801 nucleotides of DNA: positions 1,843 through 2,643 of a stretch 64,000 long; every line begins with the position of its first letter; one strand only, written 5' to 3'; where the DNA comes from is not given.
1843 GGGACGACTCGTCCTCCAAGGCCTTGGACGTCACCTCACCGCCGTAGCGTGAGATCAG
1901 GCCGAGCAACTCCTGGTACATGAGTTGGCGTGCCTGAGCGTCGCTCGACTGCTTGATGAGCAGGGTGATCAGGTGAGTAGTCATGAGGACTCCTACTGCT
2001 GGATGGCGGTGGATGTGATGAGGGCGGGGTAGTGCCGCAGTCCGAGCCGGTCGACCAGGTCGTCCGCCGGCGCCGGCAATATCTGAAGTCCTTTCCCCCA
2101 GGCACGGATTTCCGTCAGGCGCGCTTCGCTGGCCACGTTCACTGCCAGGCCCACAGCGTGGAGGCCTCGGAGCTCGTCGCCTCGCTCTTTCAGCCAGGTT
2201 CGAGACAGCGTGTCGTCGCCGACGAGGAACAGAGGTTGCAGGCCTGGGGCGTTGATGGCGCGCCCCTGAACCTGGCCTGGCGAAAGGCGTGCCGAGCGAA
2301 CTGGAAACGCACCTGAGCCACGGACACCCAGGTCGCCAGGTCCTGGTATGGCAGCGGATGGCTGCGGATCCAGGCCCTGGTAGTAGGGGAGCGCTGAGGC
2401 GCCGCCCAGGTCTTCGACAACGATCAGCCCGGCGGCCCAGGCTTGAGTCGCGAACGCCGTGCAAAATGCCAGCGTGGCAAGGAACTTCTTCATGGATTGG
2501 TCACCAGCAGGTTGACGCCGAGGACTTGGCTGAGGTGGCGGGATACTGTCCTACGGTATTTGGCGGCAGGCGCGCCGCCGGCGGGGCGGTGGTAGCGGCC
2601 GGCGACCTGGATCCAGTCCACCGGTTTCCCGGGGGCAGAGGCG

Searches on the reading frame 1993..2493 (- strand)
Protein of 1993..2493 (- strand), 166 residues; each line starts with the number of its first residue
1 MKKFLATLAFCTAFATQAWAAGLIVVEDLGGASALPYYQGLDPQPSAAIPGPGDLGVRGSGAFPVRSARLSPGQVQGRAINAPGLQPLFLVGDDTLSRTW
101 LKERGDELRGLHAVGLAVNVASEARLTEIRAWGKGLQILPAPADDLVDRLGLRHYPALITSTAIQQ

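Call 47: search_protein_families(library=pfam, max_evalue=0.001, proteins=[window:1993-2493:-])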
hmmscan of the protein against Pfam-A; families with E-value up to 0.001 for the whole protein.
window:1993-2493:- (166 aa): 1 family
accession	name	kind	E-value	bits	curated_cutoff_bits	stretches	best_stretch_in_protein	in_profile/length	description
PF11072.13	DUF2859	-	8.8e-45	152.6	25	1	26-164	1-147/147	Protein of unknown function (DUF2859)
